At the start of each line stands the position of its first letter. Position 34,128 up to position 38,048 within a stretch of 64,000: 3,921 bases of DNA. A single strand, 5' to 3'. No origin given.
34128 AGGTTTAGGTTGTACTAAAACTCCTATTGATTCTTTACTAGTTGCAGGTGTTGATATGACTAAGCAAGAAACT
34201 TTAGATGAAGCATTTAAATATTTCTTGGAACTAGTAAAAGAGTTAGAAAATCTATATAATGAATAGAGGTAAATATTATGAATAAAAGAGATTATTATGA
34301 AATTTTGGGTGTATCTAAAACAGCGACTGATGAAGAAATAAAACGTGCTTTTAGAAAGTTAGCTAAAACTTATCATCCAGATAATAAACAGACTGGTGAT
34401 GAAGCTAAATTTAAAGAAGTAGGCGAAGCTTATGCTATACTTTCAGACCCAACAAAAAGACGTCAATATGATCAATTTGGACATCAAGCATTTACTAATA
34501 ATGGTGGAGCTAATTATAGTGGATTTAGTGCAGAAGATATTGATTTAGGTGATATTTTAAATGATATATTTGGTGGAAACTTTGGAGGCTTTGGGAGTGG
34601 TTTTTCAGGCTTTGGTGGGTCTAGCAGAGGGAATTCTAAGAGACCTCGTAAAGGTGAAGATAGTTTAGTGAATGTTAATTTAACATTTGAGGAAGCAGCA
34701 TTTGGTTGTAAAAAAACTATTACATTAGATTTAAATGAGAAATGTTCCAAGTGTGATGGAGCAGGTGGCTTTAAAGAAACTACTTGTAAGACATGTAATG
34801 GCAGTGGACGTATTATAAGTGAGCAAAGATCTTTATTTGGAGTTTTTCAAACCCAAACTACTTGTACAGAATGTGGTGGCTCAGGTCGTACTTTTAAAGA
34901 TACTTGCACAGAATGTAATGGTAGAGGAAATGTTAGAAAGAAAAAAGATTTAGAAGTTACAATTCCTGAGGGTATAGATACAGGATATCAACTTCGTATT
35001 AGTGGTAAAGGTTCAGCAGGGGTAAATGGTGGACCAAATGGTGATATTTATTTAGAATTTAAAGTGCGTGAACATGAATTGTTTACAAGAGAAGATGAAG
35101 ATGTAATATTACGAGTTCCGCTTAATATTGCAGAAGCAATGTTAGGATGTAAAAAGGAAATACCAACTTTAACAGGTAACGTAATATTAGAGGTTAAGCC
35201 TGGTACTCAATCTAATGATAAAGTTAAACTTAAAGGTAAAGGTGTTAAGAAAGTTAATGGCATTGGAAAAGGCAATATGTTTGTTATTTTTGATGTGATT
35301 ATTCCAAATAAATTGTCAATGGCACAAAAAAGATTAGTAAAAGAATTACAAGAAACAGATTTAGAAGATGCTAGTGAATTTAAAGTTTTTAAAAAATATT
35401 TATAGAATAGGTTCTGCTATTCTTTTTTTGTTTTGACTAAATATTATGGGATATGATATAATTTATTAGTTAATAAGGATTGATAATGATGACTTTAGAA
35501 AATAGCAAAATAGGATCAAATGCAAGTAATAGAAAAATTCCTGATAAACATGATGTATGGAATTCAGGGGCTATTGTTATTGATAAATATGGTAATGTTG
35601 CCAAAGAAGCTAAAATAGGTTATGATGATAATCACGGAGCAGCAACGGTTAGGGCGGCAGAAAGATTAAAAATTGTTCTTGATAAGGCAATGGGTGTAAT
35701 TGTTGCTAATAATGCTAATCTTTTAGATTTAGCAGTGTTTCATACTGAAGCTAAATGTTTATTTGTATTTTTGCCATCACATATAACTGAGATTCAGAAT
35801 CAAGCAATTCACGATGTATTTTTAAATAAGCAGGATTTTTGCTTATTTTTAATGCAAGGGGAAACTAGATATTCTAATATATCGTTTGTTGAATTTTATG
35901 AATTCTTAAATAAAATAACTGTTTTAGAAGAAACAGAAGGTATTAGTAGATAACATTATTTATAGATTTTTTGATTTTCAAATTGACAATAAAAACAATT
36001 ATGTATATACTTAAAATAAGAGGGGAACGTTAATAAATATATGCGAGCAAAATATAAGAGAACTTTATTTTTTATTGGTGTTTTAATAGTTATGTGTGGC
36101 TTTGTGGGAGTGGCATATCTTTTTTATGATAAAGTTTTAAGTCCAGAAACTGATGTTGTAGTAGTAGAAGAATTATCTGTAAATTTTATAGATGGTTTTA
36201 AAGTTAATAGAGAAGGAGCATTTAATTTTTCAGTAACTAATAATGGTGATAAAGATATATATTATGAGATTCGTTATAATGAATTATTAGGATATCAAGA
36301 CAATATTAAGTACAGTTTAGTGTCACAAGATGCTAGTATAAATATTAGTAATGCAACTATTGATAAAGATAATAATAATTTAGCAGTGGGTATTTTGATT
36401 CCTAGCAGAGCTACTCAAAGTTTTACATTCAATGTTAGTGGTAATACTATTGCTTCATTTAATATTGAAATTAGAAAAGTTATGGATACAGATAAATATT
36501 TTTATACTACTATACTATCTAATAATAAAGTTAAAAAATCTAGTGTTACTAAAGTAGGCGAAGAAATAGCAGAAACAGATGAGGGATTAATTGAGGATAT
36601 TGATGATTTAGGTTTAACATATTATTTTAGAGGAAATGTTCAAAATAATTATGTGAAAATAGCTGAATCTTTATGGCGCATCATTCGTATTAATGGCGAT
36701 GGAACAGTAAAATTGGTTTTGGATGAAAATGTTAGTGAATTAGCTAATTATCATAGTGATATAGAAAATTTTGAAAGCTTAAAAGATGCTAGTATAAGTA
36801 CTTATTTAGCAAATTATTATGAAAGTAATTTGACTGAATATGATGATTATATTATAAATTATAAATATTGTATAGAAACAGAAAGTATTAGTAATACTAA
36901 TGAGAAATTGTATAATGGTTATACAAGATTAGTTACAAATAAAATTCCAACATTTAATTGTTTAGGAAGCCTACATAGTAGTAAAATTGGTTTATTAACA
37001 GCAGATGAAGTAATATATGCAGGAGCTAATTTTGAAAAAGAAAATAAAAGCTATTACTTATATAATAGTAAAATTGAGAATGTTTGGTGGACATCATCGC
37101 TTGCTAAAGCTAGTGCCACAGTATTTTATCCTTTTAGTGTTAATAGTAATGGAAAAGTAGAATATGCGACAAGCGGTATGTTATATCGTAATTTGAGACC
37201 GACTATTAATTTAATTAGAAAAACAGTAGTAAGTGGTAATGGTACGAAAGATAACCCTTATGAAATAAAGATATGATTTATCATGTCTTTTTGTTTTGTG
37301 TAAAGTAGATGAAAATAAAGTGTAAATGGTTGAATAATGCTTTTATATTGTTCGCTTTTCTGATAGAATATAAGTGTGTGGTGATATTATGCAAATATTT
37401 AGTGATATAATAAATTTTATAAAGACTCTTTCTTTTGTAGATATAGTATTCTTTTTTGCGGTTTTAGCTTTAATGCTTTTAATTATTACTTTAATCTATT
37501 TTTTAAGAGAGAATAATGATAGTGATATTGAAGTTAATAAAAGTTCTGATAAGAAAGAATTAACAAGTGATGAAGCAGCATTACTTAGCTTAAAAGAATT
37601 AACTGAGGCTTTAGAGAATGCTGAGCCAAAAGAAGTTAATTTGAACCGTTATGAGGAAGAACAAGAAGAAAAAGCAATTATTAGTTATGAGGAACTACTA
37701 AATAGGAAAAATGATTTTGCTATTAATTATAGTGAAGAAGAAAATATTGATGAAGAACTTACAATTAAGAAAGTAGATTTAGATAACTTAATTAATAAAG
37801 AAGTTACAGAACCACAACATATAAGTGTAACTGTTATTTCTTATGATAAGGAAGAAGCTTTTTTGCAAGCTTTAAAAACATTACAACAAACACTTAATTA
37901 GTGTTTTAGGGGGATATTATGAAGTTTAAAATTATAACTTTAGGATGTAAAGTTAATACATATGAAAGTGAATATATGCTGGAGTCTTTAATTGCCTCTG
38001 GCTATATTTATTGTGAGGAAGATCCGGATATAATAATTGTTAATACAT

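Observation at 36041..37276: Paralogous family of secreted proteins with an invariant C-terminal RPxINL............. motif (copy A)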

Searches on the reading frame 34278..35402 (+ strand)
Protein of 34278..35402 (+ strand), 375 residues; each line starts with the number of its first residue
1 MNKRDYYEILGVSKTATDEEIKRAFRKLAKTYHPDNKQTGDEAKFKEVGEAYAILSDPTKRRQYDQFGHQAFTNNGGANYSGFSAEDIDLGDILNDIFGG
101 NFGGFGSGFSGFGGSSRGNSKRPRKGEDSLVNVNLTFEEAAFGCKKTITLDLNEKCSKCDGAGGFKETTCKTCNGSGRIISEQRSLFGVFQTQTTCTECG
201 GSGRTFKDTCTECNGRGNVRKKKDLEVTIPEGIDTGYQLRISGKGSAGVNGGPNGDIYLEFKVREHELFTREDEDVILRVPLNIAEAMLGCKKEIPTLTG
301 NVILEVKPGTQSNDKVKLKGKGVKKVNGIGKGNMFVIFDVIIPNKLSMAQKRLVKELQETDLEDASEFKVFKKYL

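Call 12: search_protein_families(library=pfam, proteins=[window:34278-35402:+], max_evalue=0.01)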
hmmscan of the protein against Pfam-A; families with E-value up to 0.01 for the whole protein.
window:34278-35402:+ (375 aa): 6 families
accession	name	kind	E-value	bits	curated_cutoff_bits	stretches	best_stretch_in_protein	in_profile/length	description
PF01556.23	DnaJ_C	-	6.2e-46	156.6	26.6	1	131-343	3-152/152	DnaJ C terminal domain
PF00226.36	DnaJ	-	2.5e-26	92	27.8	1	5-65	1-63/63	DnaJ domain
PF00684.25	DnaJ_CXXCXGXG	-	4e-14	53.1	32.7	1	156-217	1-65/65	DnaJ central domain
PF15777.11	Anti-TRAP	-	0.00038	20.8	32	0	150-183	7-46/59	Tryptophan RNA-binding attenuator protein inhibitory protein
PF23733.2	GRXCR1-2_C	-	0.0012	19.2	26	0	159-200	1-36/47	GRXCR1/2, C-terminal domain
PF25433.1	DUF7895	-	0.0052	17.6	27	0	193-223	2-27/75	Domain of unknown function (DUF7895)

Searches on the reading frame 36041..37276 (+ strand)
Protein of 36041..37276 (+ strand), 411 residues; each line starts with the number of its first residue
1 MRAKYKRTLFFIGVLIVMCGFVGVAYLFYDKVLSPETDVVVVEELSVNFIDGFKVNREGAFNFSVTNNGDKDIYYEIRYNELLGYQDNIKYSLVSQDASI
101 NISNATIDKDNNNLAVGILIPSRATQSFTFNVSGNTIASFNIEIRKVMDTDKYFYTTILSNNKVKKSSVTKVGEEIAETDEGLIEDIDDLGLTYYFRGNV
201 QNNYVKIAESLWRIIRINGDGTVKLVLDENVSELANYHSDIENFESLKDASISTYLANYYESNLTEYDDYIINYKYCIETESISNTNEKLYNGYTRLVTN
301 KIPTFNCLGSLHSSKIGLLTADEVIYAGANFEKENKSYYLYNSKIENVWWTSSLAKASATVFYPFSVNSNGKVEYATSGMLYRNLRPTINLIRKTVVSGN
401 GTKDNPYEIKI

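Call 5: search_protein_families(library=pfam, proteins=[window:36041-37273:+], max_evalue=1)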
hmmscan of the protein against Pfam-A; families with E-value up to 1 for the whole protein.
window:36041-37273:+ (411 aa): 0 families

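Call 6: search_protein_families(library=ncbifam, proteins=[window:36041-37273:+], max_evalue=1)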
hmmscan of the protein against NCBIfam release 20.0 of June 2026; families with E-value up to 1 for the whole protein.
window:36041-37273:+ (411 aa): 0 families

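Call 14: find_homologous_proteins(query=window:36041-37273:+)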
Query window:36041-37273:+ (411 aa): 1210 proteins with E <= 0.001 among 5287 candidates; the best 120 are listed.
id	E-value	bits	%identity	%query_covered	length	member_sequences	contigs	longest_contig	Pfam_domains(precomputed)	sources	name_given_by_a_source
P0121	2.1e-264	895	100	100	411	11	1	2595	-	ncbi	-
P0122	2.3e-264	895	100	100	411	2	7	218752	-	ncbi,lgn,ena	-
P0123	4.1e-264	894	100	100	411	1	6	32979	-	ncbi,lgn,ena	-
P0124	4.4e-158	545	60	100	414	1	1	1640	-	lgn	-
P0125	6.8e-151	521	57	99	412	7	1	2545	-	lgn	-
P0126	1.9e-150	520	57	100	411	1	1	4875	-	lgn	-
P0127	2.0e-150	520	58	100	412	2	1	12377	-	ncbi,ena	-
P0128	1.7e-149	516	58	100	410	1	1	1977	-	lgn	-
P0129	4.7e-147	508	57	100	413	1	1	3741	-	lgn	-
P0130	8.1e-146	504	56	99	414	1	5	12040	-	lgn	-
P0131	1.4e-145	504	58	100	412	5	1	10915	-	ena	-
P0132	4.5e-145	502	56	100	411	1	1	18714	-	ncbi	-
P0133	9.3e-145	501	55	99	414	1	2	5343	-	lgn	-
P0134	1.3e-144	500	57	100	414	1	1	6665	-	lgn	-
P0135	1.3e-144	500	55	99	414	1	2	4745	-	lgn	-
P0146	2.0e-140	487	56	100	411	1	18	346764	-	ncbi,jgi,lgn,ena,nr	ncbi:MAG: hypothetical protein E7163_01535 [Firmicutes bacterium]|nr:hypothetical protein [Bacillota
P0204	3.3e-126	440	52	100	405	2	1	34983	-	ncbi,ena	-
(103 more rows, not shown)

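Call 44: search_protein_families(library=phrogs, proteins=[window:36041-37273:+], max_evalue=0.1)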
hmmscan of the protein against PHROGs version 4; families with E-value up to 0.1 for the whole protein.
window:36041-37273:+ (411 aa): 2 families
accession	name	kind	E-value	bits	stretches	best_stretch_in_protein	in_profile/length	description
phrog_30082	-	unknown function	0.06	14.5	0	88-133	14-59/84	-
phrog_9900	-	unknown function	0.085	14.1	0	8-35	35-65/70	-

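Call 46: find_encoding_contigs(protein=window:36041-37276:+, flank=3000, max_places=3)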
Protein window:36041-37276:+ (411 aa): 21 contigs read that carry it; 3 places shown.
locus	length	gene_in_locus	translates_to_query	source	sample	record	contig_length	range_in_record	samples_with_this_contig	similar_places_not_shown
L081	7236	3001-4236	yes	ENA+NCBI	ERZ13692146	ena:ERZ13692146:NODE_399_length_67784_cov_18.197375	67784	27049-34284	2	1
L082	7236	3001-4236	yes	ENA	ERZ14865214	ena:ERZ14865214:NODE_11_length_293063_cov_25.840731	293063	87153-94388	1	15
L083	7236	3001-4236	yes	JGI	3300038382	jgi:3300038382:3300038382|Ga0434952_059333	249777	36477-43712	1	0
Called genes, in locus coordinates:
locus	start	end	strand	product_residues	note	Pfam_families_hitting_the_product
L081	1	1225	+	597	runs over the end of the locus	PF08439:Peptidase_M3_N, PF01432:Peptidase_M3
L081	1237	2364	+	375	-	PF00226:DnaJ, PF01556:DnaJ_C, PF00684:DnaJ_CXXCXGXG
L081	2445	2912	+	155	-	-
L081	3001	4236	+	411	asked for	-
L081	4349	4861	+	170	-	-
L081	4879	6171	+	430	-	PF00919:UPF0004, PF04055:Radical_SAM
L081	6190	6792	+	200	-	-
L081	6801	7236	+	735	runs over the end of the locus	PF23139:OB_YrrC, PF14490:HHH_RecD2, PF00580:UvrD-helicase (weak), PF01443:Viral_helicase1 (weak), PF13245:AAA_19, PF13604:AAA_30, PF18335:SH3_13, PF13538:UvrD_C_2, +3 more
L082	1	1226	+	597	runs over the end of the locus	PF08439:Peptidase_M3_N, PF01432:Peptidase_M3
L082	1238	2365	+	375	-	PF00226:DnaJ, PF01556:DnaJ_C, PF00684:DnaJ_CXXCXGXG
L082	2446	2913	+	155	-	-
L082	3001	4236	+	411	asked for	-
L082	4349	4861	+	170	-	-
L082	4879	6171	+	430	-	PF00919:UPF0004, PF04055:Radical_SAM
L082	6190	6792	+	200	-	-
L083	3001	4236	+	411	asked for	-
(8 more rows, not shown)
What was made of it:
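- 36041..37276 (+): Copy A (411 aa). Domains: TM helix at residues 3-33 (36047..36139); beta-sandwich at 38-146 (36152..36478); enlarged C-type-lectin-like / DUF6273-like domain at 182-411 (36584..37273); closing motif RPTINL............ at 37196..37261. The exact sequence occurs in 324 collection blocks (call 46).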

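Call 48: find_encoding_contigs(protein=P0146, flank=3500, max_places=2)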
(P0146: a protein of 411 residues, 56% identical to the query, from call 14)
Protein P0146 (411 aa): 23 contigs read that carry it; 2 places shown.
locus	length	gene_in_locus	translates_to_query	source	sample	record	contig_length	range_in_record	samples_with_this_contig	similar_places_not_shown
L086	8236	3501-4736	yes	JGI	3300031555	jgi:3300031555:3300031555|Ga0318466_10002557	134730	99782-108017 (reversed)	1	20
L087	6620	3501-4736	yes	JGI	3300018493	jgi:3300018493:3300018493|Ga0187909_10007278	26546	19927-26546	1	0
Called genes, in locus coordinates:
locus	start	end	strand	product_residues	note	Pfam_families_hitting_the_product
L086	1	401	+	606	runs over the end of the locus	PF00012:HSP70, PF06723:MreB_Mbl, PF00012:HSP70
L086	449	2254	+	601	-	PF01432:Peptidase_M3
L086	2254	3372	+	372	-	PF00226:DnaJ, PF01556:DnaJ_C, PF00684:DnaJ_CXXCXGXG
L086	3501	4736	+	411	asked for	-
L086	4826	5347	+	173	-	-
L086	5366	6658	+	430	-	PF00919:UPF0004, PF04055:Radical_SAM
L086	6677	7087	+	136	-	-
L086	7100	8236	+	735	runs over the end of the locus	PF23139:OB_YrrC, PF14490:HHH_RecD2, PF00580:UvrD-helicase (weak), PF01443:Viral_helicase1 (weak), PF13245:AAA_19, PF13604:AAA_30, PF18335:SH3_13, PF13538:UvrD_C_2, +3 more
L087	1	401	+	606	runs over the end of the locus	PF00012:HSP70, PF06723:MreB_Mbl, PF00012:HSP70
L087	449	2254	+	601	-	PF01432:Peptidase_M3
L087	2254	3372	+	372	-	PF00226:DnaJ, PF01556:DnaJ_C, PF00684:DnaJ_CXXCXGXG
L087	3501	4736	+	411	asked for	-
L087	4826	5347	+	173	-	-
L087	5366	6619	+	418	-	?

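Call 49: find_encoding_contigs(protein=P0204, flank=3500, max_places=2)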
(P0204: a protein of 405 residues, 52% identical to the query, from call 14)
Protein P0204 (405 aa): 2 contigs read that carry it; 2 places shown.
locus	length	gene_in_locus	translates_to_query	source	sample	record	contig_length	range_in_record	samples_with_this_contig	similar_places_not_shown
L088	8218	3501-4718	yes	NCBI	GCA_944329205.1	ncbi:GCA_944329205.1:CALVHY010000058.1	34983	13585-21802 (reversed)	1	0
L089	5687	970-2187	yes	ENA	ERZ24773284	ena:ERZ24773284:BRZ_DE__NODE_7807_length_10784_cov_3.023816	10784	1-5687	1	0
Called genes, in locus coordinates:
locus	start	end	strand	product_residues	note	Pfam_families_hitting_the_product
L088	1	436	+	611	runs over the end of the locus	PF00012:HSP70, PF06723:MreB_Mbl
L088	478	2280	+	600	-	PF08439:Peptidase_M3_N, PF01432:Peptidase_M3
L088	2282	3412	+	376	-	PF00226:DnaJ, PF01556:DnaJ_C, PF00684:DnaJ_CXXCXGXG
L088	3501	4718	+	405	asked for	-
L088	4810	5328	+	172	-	-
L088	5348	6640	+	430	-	PF00919:UPF0004, PF04055:Radical_SAM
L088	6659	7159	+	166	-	-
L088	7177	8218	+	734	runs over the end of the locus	PF23139:OB_YrrC, PF14490:HHH_RecD2, PF00580:UvrD-helicase (weak), PF13086:AAA_11 (weak), PF13245:AAA_19, PF13604:AAA_30, PF18335:SH3_13, PF13538:UvrD_C_2, +2 more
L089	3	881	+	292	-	?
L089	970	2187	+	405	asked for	-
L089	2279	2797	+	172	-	-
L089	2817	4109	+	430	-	PF00919:UPF0004, PF04055:Radical_SAM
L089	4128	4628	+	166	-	-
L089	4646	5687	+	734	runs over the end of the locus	PF23139:OB_YrrC, PF14490:HHH_RecD2, PF00580:UvrD-helicase (weak), PF13086:AAA_11 (weak), PF13245:AAA_19, PF13604:AAA_30, PF18335:SH3_13, PF13538:UvrD_C_2, +2 more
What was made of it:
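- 36041..37276 (+): Synteny is conserved across species (calls 48, 49).
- It is fixed between dnaJ and a small TM protein plus a radical-SAM gene across species at 52-56% identity (calls 48, 49).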

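Call 58: predict_structure(alignment_id=A1)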
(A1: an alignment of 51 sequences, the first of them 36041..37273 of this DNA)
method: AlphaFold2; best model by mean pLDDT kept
length: 411 residues; sequences in the alignment: 51
mean_pLDDT: 89.8   pTM: 0.67
mean pLDDT of the five models: 89.8, 89.7, 89.2, 88.5, 88.0
residues with pLDDT >= 90: 261; 70-90: 130; 50-70: 17; < 50: 3
segments of 3 or more residues with pLDDT < 50: none
pLDDT, mean of each block of 10 residues (from residue 1): 72 86 71 62 87 88 92 87 85 88 85 83 93 87 77 84 93 96 94 95 95 95 95 93 90 96 95 92 91 95 93 94 97 96 92 95 96 96 96 90 95 81
secondary structure, 60 per line:
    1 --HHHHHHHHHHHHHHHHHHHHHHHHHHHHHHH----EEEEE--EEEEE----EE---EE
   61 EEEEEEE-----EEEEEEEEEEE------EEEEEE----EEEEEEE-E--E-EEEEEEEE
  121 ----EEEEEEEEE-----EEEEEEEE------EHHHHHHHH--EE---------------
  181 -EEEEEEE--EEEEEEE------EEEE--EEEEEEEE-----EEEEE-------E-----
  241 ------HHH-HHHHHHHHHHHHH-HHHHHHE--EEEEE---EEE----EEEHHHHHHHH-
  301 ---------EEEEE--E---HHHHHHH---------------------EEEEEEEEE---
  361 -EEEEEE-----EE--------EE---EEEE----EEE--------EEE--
elements in order: H3-33 E38-42 E45-49 E59-67 E73-83 E90-95 E100-106 E113-120 E125-133 E139-146 H154-161 E182-188 E191-197 E204-207 E210-217 E223-227 H251-263 H265-270 E274-278 E282-284 E289-291 H292-299 E310-314 H321-327 E349-357 E362-367 E388-391 E396-398 E407-409
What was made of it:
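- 36041..37276 (+): AF2 model has pLDDT 89.8 (call 58).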

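Call 79: list_cluster_members(proteins=[window:36041-37273:+, window:54557-55825:+])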
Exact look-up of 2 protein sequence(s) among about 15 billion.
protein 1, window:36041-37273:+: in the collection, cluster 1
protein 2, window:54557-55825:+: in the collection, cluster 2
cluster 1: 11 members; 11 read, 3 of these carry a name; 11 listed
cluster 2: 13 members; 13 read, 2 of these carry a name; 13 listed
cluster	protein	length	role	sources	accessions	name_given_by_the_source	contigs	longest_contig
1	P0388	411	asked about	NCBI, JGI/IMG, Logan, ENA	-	hypothetical protein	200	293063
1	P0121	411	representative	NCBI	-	-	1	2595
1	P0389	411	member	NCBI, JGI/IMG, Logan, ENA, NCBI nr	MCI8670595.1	MAG: hypothetical protein HFI36_01000 [Bacilli bacterium] | hypothetical protein | hypothetical protein [Bacilli bacterium]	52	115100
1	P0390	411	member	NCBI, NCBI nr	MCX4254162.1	MAG: hypothetical protein OSJ63_02695 [Bacilli bacterium] | hypothetical protein [Bacilli bacterium]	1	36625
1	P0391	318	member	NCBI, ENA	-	-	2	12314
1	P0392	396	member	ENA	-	-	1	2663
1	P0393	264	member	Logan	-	-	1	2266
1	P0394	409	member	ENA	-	-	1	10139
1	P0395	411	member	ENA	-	-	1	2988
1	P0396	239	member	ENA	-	-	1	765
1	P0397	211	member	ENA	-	-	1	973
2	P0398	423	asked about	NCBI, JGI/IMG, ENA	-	hypothetical protein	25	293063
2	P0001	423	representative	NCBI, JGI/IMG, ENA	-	hypothetical protein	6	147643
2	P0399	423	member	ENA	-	-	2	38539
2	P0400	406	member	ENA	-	-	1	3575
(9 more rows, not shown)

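Call 80: search_protein_families(library=padloc, proteins=[window:36041-37273:+], max_evalue=0.01)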
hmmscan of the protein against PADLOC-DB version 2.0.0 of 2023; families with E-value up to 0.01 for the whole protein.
window:36041-37273:+ (411 aa): 0 families

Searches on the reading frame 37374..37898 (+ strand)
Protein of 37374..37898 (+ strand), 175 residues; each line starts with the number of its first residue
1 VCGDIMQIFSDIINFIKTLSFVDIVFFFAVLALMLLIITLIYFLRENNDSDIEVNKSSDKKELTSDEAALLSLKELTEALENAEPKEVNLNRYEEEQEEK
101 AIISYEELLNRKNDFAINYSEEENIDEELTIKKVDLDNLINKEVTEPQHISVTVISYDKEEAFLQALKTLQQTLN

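Call 12: search_protein_families(library=pfam, proteins=[window:37374-37898:+], max_evalue=0.01)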
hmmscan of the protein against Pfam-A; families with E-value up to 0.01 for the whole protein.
window:37374-37898:+ (175 aa): 0 families

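Call 44: search_protein_families(library=phrogs, proteins=[window:37374-37898:+], max_evalue=0.1)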
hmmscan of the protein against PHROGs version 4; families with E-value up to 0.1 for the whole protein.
window:37374-37898:+ (175 aa): 0 families

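Call 80: search_protein_families(library=padloc, proteins=[window:37374-37898:+], max_evalue=0.01)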
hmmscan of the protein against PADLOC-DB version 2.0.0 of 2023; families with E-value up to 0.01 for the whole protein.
window:37374-37898:+ (175 aa): 0 families
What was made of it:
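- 37374..37901 (+): Small membrane protein (175 aa; N-terminal TM segment, acidic C-terminal part) that always follows copy A. The association rests on conserved synteny only. No Pfam, PHROG or PADLOC family (calls 12, 44, 80).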
